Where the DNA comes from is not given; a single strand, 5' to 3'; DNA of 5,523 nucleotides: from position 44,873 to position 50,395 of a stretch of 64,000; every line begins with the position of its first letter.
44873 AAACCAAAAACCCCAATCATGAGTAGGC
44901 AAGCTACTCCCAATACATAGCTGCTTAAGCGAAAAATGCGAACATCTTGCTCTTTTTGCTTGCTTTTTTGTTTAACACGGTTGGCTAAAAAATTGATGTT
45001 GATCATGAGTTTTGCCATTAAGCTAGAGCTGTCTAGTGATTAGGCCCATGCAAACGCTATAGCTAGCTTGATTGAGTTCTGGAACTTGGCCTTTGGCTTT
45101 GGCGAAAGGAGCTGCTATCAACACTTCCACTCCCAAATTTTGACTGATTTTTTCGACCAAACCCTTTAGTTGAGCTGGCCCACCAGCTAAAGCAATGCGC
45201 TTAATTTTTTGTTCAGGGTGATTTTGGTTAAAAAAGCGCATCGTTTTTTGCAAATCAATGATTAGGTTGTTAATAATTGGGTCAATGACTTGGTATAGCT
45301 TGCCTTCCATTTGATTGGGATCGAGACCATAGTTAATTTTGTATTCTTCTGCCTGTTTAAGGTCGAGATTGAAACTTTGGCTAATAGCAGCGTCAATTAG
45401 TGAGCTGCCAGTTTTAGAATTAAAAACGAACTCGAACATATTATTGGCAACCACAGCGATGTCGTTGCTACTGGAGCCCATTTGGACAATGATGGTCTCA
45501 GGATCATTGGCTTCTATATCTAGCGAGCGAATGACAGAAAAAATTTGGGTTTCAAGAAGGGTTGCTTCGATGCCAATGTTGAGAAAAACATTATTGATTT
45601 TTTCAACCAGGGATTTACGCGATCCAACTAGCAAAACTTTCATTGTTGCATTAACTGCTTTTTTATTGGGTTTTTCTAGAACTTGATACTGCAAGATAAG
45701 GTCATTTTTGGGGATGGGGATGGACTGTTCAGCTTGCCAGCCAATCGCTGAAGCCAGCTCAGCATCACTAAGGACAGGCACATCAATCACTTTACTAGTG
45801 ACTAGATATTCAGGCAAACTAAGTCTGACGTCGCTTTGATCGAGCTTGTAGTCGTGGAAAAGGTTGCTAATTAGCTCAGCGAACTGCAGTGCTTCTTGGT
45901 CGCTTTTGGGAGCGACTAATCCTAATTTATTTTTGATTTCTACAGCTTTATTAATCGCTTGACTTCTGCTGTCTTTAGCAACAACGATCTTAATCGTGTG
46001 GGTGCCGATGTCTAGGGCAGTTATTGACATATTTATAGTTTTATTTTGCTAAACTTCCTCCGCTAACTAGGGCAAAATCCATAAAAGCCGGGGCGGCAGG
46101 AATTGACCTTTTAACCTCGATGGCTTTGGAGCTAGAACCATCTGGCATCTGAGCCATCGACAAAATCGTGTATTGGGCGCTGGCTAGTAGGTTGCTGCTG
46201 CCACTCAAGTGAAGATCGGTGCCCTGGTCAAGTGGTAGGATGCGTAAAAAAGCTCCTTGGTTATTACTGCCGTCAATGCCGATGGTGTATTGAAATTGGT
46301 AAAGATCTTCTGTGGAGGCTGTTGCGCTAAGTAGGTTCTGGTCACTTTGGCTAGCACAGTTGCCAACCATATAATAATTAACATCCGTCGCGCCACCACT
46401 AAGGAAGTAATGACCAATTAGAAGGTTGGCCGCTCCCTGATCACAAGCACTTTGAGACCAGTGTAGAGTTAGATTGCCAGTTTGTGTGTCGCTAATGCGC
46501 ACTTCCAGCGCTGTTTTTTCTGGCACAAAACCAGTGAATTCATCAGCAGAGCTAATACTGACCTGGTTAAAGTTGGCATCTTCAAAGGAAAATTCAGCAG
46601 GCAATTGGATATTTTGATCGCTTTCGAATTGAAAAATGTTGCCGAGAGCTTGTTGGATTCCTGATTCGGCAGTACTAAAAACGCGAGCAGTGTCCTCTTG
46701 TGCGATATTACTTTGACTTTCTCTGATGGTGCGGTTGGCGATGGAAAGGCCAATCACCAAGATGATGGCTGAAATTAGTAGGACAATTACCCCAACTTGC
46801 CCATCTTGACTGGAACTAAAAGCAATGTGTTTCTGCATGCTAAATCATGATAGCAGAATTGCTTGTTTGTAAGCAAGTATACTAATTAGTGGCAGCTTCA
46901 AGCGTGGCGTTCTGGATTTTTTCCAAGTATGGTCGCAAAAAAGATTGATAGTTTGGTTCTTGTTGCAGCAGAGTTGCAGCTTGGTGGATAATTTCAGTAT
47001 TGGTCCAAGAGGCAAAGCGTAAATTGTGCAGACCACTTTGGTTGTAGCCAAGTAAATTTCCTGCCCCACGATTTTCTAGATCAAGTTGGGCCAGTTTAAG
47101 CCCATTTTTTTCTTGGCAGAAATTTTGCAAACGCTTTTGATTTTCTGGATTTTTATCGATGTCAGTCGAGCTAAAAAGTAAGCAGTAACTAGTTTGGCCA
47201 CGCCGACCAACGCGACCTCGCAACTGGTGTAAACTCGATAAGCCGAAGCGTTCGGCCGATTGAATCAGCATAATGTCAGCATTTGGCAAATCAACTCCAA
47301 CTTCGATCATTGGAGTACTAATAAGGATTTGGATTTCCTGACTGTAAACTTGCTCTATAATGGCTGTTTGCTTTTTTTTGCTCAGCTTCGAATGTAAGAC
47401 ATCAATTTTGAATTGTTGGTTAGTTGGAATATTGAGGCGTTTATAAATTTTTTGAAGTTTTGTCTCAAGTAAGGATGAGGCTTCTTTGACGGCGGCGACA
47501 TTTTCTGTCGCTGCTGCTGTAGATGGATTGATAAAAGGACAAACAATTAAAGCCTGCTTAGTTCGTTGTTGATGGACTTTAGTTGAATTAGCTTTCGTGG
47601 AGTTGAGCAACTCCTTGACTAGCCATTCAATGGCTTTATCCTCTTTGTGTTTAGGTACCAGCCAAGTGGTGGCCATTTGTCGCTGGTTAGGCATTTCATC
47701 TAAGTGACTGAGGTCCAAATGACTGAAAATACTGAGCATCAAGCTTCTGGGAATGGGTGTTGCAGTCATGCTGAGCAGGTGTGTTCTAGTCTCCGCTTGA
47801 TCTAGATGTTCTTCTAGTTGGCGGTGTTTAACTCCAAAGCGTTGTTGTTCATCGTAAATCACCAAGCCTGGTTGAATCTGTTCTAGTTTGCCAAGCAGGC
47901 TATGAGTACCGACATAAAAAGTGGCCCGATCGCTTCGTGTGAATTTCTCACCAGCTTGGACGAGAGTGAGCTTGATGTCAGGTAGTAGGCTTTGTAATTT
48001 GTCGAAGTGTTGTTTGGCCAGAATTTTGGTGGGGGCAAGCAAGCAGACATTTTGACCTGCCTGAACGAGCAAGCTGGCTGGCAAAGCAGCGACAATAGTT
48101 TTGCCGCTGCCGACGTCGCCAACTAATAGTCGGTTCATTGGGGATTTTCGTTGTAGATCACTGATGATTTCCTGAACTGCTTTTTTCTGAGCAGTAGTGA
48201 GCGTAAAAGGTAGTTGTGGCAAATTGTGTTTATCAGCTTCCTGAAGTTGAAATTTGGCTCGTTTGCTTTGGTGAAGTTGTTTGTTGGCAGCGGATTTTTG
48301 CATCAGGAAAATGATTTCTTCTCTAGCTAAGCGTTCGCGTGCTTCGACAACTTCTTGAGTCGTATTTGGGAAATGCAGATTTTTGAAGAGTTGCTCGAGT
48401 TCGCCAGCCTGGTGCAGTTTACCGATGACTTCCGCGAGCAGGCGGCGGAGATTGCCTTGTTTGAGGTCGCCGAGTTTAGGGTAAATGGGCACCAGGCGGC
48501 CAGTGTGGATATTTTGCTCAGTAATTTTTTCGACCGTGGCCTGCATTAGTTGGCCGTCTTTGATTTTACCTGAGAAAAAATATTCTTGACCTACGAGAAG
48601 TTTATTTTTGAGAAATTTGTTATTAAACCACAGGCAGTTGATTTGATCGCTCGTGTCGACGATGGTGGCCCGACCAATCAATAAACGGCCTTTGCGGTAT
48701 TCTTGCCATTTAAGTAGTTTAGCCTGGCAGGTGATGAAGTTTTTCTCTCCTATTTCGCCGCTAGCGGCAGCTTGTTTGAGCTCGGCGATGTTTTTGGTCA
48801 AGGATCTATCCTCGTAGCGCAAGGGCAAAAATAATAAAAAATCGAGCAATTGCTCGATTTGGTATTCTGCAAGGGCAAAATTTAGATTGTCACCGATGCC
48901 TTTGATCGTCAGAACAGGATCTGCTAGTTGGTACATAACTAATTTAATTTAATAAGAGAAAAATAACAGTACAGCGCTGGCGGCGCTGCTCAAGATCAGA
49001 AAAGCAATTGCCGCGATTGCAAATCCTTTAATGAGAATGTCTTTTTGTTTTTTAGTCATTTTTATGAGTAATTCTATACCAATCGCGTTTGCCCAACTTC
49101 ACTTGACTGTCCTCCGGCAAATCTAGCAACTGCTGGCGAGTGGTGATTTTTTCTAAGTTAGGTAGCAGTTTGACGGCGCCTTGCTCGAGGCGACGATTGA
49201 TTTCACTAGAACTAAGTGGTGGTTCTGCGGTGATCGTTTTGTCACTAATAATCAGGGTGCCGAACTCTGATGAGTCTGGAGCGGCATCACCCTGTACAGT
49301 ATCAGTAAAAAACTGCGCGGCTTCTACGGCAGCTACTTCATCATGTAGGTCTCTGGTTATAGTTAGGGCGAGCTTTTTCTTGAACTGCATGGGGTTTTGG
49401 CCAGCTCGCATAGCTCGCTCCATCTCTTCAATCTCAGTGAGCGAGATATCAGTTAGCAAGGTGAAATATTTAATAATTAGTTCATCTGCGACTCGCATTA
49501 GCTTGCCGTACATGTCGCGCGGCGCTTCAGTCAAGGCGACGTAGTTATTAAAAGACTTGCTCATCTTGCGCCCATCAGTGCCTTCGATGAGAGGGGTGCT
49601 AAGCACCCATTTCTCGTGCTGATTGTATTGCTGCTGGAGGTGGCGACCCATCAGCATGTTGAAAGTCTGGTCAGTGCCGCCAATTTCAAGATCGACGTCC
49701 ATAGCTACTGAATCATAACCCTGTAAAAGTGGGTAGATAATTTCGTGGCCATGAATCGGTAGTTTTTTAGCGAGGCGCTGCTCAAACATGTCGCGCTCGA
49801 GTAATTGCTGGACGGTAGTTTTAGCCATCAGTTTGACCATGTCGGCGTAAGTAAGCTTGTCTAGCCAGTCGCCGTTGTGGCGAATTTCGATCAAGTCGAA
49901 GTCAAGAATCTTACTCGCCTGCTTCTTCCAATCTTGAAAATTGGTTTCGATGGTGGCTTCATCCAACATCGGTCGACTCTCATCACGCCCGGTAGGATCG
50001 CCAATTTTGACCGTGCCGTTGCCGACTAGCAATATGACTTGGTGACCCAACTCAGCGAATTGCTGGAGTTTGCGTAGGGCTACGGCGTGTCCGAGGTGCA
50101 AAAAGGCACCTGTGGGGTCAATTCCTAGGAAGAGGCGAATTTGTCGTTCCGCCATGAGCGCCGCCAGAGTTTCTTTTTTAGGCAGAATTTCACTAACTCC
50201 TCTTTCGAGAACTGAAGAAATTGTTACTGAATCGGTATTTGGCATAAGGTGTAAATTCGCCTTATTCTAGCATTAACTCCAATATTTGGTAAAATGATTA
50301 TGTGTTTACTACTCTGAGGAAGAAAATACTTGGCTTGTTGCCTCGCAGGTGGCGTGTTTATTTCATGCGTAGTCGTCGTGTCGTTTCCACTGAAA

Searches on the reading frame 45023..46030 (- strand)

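Call 47: search_protein_families(library=pfam, proteins=[window:45023-46030:-], max_evalue=0.001)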
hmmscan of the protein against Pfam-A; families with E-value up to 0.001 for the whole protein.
window:45023-46030:- (335 aa): 4 families
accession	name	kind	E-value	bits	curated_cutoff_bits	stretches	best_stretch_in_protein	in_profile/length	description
PF11104.14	PilM_2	-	3.2e-38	132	27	1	6-316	2-315/340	Type IV pilus assembly protein PilM;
PF14450.12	FtsA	-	3.1e-12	47.4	31.8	1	181-328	2-126/127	Cell division protein FtsA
PF25216.1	Volactin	-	3.3e-05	24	35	1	143-299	134-291/321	Volactin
PF06723.19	MreB_Mbl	-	0.0003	20.2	27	0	277-307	275-305/327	MreB/Mbl protein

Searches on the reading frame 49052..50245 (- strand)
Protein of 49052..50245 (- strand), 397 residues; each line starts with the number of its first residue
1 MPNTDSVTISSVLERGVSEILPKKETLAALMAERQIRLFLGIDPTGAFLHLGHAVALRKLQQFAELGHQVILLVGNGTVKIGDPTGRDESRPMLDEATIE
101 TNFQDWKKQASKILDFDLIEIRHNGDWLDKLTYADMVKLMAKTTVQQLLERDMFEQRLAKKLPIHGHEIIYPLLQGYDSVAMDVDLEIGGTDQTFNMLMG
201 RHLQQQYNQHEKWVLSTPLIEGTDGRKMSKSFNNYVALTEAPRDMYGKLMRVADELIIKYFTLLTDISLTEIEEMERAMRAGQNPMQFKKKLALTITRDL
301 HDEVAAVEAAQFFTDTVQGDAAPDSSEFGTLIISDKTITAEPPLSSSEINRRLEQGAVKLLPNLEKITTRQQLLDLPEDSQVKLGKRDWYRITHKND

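Call 47: search_protein_families(library=pfam, proteins=[window:49052-50245:-], max_evalue=0.001)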
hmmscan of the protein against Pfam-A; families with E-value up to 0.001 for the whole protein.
window:49052-50245:- (397 aa): 1 family
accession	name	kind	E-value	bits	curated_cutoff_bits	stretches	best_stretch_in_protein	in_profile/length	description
PF00579.31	tRNA-synt_1b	-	2.1e-67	227.9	21.1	1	32-314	2-288/292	tRNA synthetases class I (W and Y)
